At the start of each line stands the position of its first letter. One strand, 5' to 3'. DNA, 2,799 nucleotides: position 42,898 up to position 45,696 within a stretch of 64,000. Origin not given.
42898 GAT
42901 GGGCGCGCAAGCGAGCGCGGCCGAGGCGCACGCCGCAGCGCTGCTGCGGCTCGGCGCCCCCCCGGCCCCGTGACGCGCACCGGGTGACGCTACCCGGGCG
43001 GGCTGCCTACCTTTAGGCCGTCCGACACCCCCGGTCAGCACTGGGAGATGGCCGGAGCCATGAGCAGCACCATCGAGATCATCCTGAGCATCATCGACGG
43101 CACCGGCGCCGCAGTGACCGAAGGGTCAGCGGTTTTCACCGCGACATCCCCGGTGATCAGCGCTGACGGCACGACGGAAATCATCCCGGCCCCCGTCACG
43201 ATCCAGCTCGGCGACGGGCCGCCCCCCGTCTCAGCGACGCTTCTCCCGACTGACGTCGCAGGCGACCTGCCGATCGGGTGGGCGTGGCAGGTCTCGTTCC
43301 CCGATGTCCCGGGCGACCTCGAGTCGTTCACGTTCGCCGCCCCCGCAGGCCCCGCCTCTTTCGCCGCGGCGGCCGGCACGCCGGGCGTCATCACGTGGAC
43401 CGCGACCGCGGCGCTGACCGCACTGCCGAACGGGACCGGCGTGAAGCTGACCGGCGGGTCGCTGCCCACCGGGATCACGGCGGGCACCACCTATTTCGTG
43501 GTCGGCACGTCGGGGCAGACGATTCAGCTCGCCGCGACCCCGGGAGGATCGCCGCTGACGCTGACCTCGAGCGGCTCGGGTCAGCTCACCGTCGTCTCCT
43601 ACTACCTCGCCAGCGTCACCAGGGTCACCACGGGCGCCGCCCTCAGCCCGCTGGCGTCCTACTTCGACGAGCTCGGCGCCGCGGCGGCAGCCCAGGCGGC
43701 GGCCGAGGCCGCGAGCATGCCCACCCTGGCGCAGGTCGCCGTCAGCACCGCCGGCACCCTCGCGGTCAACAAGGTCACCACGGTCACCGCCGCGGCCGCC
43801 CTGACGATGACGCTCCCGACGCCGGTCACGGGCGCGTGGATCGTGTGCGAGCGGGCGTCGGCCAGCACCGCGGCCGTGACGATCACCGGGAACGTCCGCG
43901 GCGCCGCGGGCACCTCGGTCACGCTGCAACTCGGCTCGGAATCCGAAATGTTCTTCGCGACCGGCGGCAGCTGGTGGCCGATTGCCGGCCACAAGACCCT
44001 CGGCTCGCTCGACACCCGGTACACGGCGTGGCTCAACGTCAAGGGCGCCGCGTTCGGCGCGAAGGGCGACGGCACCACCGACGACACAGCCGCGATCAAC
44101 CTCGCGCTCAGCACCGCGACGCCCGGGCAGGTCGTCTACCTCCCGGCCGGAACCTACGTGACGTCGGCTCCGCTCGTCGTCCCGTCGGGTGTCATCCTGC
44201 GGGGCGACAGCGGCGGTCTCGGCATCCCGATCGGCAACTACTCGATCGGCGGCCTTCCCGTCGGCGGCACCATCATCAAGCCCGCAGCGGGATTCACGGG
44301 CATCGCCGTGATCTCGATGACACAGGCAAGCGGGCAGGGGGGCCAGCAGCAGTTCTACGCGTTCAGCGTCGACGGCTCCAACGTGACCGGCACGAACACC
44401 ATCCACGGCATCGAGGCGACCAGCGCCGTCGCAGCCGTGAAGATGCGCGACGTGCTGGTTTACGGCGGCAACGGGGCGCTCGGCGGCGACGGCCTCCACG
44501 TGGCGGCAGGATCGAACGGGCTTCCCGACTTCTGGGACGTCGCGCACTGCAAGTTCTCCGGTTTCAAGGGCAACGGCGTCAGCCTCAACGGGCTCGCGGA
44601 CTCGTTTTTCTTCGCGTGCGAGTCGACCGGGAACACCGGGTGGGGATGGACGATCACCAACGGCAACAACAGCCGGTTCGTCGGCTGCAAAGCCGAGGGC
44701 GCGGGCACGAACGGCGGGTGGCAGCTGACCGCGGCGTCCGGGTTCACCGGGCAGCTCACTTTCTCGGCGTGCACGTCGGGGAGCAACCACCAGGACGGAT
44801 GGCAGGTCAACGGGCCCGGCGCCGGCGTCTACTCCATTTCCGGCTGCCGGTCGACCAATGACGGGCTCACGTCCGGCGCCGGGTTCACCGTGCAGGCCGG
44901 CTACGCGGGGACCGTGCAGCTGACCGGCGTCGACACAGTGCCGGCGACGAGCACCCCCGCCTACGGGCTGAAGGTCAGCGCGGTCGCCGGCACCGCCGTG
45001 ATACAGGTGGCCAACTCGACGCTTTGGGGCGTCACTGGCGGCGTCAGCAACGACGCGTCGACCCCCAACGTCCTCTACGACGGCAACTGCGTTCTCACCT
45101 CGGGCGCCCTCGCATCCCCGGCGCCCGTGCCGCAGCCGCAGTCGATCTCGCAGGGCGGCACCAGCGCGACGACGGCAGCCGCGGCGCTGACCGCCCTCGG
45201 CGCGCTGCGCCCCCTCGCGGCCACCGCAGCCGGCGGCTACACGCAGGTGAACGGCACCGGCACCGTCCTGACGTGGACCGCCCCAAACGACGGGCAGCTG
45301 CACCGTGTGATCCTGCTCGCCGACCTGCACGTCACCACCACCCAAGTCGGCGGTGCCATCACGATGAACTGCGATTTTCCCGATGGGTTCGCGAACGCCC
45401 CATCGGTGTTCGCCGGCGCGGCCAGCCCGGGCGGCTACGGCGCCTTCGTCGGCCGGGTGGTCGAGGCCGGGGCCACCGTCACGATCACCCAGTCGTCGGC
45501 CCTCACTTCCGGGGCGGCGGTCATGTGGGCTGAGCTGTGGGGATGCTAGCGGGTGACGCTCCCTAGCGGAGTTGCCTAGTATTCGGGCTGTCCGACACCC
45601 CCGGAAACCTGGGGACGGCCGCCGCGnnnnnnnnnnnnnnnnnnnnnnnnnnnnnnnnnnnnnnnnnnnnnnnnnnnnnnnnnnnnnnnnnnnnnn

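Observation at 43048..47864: Tandem paralogous tailspikes with conserved N- and C-terminal domains but swapped beta-helix depolymerase cores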

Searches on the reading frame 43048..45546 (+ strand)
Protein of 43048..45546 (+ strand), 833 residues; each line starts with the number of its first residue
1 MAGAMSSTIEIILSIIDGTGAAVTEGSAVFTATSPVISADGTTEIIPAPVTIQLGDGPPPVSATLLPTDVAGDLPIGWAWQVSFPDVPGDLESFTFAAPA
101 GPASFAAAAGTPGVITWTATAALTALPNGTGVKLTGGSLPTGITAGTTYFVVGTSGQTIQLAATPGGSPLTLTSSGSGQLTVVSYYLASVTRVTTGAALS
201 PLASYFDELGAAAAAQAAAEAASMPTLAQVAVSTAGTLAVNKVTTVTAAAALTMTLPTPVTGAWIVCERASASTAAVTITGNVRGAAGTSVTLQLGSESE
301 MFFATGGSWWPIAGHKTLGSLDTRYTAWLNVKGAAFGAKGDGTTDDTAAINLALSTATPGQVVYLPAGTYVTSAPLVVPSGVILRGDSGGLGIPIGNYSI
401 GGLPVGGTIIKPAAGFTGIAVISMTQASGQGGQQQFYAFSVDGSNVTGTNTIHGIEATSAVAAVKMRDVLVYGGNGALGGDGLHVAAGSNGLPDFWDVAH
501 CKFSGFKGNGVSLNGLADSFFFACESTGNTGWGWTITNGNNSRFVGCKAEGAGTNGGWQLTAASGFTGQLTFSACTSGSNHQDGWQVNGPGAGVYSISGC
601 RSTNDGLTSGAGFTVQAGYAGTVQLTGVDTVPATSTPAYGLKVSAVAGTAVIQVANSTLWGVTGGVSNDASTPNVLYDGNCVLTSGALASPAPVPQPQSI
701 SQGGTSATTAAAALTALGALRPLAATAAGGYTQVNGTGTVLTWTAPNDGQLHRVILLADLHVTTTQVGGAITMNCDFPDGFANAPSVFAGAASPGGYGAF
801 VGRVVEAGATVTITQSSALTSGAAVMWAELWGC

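Call 8: search_protein_families(library=pfam, proteins=[window:43048-45546:+], max_evalue=1)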
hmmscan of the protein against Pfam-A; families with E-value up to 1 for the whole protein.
window:43048-45546:+ (833 aa): 3 families
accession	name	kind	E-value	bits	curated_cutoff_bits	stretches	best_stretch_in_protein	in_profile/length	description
PF12708.12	Pect-lyase_RHGA_epim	-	6.1e-16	59.3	27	1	328-549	1-210/213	Rhamnogalacturonase A/epimerase, pectate lyase-like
PF13229.12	Beta_helix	-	0.00019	21.6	25.9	1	481-592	47-149/158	Right handed beta helix region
PF12218.14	End_N_terminal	-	0.00078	19.5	26.3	1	338-370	1-33/67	N terminal extension of bacteriophage endosialidase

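Call 9: search_protein_families(library=phrogs, proteins=[window:43048-45546:+], max_evalue=0.01)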
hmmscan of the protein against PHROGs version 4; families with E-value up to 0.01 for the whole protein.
window:43048-45546:+ (833 aa): 10 families
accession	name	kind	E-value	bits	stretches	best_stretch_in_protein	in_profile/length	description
phrog_11699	-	tail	6.5e-15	55.8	1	340-813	61-541/553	minor tail protein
phrog_18522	-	tail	8e-12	45.3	1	335-389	178-232/612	tail protein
phrog_15455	-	tail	3.4e-09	36.7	1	329-457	146-277/652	tail fiber protein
phrog_2234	-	tail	2.2e-08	34.2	1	330-383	180-240/757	tail spike protein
phrog_12123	-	tail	3e-08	33.5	1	316-502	72-243/799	tail spike protein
phrog_7458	-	tail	4.3e-07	29.6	1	330-443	122-209/732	tail spike protein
phrog_14558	-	tail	3.9e-06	26.4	1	317-388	93-164/740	tail spike protein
phrog_15175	-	head and packaging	0.00022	20.8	1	331-386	233-285/647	virion structural protein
phrog_4775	-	connector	0.00023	20.3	1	321-387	126-187/876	pre-neck appendage protein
phrog_17212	-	connector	0.0035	16.8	1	318-374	129-187/631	pre-neck appendage protein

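Call 17: search_solved_structures(query=window:43048-45546:+, max_evalue=1, show_alignments=2)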
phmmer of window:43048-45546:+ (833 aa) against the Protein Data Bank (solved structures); distinct sequences matched with E-value up to 1: 6.
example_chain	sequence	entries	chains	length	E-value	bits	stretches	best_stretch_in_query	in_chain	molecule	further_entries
5m5z_A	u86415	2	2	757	1.4e-12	50.1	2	326-389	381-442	Beta-1,3-glucanase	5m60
3eqn_A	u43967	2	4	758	3.6e-06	28.9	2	334-392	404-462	Glucan 1,3-beta-glucosidase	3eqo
7chu_A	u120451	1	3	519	0.00013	23.7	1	326-385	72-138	Putative pectin lyase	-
2uve_A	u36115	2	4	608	0.027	16.1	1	334-391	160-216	EXOPOLYGALACTURONASE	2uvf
8xfq_A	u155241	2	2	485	0.089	14.4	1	335-382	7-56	mannuronan 5-epimerase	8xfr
8ja4_A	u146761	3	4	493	0.094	14.3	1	335-382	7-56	mannuronan 5-epimerase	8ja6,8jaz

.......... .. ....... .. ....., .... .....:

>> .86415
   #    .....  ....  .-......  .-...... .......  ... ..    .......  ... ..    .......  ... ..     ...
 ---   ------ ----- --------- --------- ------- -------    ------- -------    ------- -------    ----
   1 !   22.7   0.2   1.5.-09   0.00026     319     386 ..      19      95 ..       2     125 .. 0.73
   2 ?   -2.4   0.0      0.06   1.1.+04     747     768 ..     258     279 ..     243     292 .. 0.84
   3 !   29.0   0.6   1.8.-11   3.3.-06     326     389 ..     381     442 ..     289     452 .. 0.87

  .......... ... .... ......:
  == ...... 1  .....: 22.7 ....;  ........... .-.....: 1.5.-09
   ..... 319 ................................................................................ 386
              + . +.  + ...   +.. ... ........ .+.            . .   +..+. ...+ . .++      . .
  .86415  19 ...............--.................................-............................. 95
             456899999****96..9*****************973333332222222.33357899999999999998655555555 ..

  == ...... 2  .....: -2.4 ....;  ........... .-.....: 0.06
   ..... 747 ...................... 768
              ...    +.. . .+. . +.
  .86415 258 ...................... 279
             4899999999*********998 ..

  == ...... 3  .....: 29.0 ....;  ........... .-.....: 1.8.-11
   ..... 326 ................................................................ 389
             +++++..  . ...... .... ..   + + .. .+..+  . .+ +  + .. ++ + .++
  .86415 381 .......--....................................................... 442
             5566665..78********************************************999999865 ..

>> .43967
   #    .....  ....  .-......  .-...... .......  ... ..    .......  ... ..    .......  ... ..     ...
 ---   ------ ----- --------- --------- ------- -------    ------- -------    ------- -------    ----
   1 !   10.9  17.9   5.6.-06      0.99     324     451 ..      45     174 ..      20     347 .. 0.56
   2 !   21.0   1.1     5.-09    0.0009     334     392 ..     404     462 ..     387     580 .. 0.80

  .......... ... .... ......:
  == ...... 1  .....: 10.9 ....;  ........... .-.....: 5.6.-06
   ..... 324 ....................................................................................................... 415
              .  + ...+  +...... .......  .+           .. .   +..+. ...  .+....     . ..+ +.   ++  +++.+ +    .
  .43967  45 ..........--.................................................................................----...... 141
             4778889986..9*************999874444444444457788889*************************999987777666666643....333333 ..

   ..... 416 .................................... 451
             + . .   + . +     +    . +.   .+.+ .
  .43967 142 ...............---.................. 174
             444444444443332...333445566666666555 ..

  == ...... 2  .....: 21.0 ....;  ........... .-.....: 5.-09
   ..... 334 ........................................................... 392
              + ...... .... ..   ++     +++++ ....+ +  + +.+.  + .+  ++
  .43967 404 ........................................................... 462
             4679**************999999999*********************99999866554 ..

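Call 19: find_homologous_proteins(query=window:43048-45546:+)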
Query window:43048-45546:+ (833 aa): 64 proteins with E <= 0.001 among 8000 candidates.
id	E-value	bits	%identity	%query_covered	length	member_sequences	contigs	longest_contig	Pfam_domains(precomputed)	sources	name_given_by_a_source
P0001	0.0e+0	1765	100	100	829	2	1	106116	PF13229.13,PF12708.13,PF22842.4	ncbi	ncbi:MAG TPA: glycosyl hydrolase family 28-related protein [Trebonia sp.]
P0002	9.0e-202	691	67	66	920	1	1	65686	PF12708.13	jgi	jgi:hypothetical protein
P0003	2.4e-89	319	57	38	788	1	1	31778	-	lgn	-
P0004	1.1e-84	304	62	24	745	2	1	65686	PF13229.13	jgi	jgi:hypothetical protein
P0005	4.4e-78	282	46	45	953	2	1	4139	-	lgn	-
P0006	4.8e-75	272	53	39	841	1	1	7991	-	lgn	-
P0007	2.4e-58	216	63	22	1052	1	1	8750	-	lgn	-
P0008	1.3e-51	194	38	46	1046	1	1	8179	PF21722.5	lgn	-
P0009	1.4e-51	194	62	22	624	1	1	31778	PF19264.5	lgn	-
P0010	2.2e-47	180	54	24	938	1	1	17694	PF26209.2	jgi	jgi:hypothetical protein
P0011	7.8e-44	168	53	23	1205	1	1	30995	PF26209.2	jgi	jgi:hypothetical protein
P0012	6.3e-39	152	59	23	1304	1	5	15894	PF12708.13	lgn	-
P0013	9.9e-39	152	56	19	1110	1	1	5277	PF12708.13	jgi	jgi:hypothetical protein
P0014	4.0e-34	136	29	47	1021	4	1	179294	PF13229.13,PF12708.13,PF22842.4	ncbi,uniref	ncbi:glycosyl hydrolase family 28-related protein [Streptomyces sp. NPDC006476]|uniref:glycosyl hydr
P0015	4.6e-33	133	49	24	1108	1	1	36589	-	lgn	-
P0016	1.1e-31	128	71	8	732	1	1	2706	PF13229.13,PF12708.13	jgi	jgi:hypothetical protein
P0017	2.5e-29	120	72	12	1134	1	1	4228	PF02055.23,PF17189.11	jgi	jgi:O-glycosyl hydrolase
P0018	1.1e-27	115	71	12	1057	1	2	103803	PF18454.8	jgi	jgi:hypothetical protein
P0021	1.4e-19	88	44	22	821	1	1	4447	PF24146.3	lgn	-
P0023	9.2e-13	66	27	33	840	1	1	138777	PF12708.13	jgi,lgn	jgi:hypothetical protein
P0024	1.0e-12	65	32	30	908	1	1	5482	PF12708.13,PF12218.15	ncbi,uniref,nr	ncbi:hypothetical protein ACJ72_07232 [Emergomyces africanus]|uniref:Rhamnogalacturonase A/B/Epimera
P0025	1.2e-12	65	47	7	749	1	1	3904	PF13229.13,PF12708.13,PF12218.15,PF22842.4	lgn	-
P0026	5.8e-9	53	40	13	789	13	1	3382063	PF12708.13,PF12218.15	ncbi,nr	ncbi:1,3-beta glucanase [Rhexocercosporidium sp. MPI-PUGE-AT-0058]|nr:1,3-beta glucanase [Rhexocerco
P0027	1.6e-8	52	40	14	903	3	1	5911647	PF12708.13,PF12218.15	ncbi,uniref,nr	ncbi:uncharacterized protein L3040_001027 [Drepanopeziza brunnea f. sp. 'multigermtubi']|uniref:unch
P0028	1.8e-8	51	48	7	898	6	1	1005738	PF12708.13,PF10645.15,PF27525.1,PF12218.15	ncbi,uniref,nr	ncbi:hypothetical protein INT43_005715 [Umbelopsis isabellina]|uniref:Glycoside hydrolase family 55 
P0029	2.1e-8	51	31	27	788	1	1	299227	PF12708.13,PF12218.15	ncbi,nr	ncbi:MAG: hypothetical protein M1828_001275 [Chrysothrix sp. TS-e1954]|nr:MAG: hypothetical protein 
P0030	2.8e-8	51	39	12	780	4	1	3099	PF12708.13,PF12218.15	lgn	-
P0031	3.2e-8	51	54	8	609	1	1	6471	PF12708.13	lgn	-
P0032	5.1e-8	50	41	8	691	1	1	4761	PF13229.13,PF12708.13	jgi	-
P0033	7.8e-8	49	33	15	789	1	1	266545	PF12708.13,PF12218.15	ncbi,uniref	ncbi:hypothetical protein SEPCBS57363_001176 [Sporothrix epigloea]|uniref:Rhamnogalacturonase A/B/Ep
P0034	1.9e-7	48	39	13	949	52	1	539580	PF12708.13,PF12218.15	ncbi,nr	ncbi:hypothetical protein AnigIFM62618_004269 [Aspergillus niger]|nr:hypothetical protein AnigIFM626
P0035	2.2e-7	48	32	23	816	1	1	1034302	PF12708.13,PF27525.1,PF12218.15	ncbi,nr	ncbi:hypothetical protein FQN54_001034 [Arachnomyces sp. PD_36]|nr:hypothetical protein FQN54_001034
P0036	5.3e-7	47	49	8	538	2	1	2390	PF13229.13,PF12708.13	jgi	jgi:hypothetical protein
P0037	6.5e-7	46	33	10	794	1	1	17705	PF12708.13,PF12218.15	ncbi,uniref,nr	ncbi:hypothetical protein BGAL_0634g00020 [Botrytis galanthina]|uniref:Rhamnogalacturonase A/B/Epime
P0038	7.9e-7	46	57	8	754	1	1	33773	PF12708.13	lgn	-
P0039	8.8e-7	46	58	6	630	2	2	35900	PF12708.13,PF12218.15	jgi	jgi:Pectate lyase superfamily protein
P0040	1.5e-6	45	44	8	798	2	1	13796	PF12708.13,PF27525.1,PF12218.15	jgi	-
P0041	1.9e-6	45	39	13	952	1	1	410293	PF12708.13,PF12218.15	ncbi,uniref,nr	ncbi:exo-beta-1,3-glucanase Exg0 [Aspergillus ellipticus CBS 707.79]|uniref:Exo-beta-1,3-glucanase E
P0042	2.0e-6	45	45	7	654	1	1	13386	PF12708.13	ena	-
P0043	2.4e-6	44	27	37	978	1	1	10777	PF13229.13,PF12708.13,PF12218.15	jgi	jgi:hypothetical protein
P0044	2.5e-6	44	37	13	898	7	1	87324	PF12708.13,PF12218.15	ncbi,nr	ncbi:hypothetical protein V497_04688 [Pseudogymnoascus sp. VKM F-4516 (FW-969)]|nr:hypothetical prot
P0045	3.1e-6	44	29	20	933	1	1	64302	PF12708.13,PF27525.1,PF12218.15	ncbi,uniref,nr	ncbi:pectate lyase superfamily protein-domain-containing protein [Chaetomidium leptoderma]|uniref:Pe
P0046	4.2e-6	44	40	12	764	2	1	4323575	PF12708.13,PF12218.15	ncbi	ncbi:hypothetical protein AAE478_008069 [Parahypoxylon ruwenzoriense]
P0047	4.8e-6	43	29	22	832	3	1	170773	PF12708.13,PF27525.1,PF12218.15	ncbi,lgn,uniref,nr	ncbi:glycoside hydrolase family 55 protein [Hypoxylon rubiginosum]|uniref:Glycoside hydrolase family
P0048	6.9e-6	43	38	12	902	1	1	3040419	PF12708.13,PF12218.15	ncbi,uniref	ncbi:hypothetical protein VTL71DRAFT_8268 [Oculimacula yallundae]|uniref:Rhamnogalacturonase A/B/Epi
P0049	2.0e-5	41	42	8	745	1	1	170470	PF13229.13,PF12708.13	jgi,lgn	jgi:hypothetical protein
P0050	2.0e-5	41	60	6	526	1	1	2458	PF12708.13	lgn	-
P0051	3.5e-5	41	45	8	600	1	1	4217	PF12708.13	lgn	-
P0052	3.8e-5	40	46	11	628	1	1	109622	PF12708.13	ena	-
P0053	4.1e-5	40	53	6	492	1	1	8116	PF13229.13,PF12708.13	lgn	-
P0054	4.3e-5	40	61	7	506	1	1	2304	PF12708.13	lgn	-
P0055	7.3e-5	40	34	15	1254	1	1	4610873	PF26794.1,PF12708.13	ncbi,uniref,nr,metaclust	ncbi:hypothetical protein VHEMI05908 [[Torrubiella] hemipterigena]|uniref:Rhamnogalacturonase A/B/Ep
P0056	7.7e-5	39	36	16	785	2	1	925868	PF12708.13,PF12218.15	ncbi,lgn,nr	ncbi:pectate lyase superfamily protein-domain-containing protein [Tricladium varicosporioides]|nr:pe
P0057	1.0e-4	39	42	9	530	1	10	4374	PF13229.13,PF12708.13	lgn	-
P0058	1.0e-4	39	60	6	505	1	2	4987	PF13229.13,PF12708.13,PF17957.8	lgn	-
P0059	1.2e-4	39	55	7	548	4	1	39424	PF13229.13,PF12708.13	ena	-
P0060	2.8e-4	38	36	10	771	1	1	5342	PF13229.13,PF12708.13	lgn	-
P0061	2.8e-4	38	44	10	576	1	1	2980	PF13229.13,PF12708.13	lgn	-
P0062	4.4e-4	37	37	7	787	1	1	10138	PF13229.13,PF12708.13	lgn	-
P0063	5.6e-4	37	68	5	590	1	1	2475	PF12708.13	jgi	jgi:hypothetical protein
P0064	8.4e-4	36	64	5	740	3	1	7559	PF12708.13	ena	-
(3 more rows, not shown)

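Call 21: find_encoding_contigs(protein=P0002, flank=10000, max_places=3)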
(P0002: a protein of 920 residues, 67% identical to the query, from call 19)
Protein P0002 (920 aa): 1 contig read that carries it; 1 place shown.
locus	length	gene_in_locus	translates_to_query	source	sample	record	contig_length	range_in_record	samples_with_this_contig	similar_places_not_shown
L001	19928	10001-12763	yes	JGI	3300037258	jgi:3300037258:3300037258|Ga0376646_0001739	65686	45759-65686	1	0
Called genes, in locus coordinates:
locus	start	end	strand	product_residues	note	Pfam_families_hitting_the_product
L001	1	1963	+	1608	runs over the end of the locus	-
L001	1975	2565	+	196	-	-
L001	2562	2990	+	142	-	-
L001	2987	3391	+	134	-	-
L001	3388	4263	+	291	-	PF22768:SPP1_Dit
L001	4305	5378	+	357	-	-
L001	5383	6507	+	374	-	-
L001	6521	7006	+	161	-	-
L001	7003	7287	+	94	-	-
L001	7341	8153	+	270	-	-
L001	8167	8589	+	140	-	-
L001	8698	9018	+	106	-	-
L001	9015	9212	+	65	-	-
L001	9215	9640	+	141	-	PF23778:Phage_holin_2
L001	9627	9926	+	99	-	-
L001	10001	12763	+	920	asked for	PF12708:Pect-lyase_RHGA_epim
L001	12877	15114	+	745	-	PF13229:Beta_helix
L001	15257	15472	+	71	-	-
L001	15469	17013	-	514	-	PF00239:Resolvase, PF07508:Recombinase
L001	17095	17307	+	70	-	-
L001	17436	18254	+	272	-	PF04446:Thg1, PF14413:Thg1C (weak)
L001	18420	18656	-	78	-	PF13560:HTH_31, PF01381:HTH_3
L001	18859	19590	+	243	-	PF00589:Phage_integrase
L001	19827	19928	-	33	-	?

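Call 22: find_encoding_contigs(protein=P0003, flank=10000, max_places=3)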
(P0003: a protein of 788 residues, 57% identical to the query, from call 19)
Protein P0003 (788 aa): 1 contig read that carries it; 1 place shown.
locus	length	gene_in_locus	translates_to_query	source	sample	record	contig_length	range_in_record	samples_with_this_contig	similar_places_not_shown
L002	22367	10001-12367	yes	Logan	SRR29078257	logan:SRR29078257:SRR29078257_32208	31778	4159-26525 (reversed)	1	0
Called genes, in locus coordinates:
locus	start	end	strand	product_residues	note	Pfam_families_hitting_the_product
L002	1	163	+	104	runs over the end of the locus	-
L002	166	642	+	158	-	-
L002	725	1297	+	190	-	PF25681:Phage_TTP_17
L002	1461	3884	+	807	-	-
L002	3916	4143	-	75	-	-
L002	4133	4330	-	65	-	-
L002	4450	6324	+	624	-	PF19264:DUF5907 (faint)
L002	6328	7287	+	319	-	-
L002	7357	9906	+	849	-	PF12708:Pect-lyase_RHGA_epim, PF13229:Beta_helix (faint)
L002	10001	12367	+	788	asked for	-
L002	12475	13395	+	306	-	-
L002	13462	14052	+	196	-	-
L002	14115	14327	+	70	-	-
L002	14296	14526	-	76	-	-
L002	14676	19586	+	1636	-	PF01464:SLT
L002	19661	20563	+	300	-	PF22768:SPP1_Dit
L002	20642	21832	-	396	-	PF12323:HTH_OrfB_IS605, PF01385:OrfB_IS605, PF07282:Cas12f1-like_TNB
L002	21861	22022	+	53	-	PF03869:Arc (weak)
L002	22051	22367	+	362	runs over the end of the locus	-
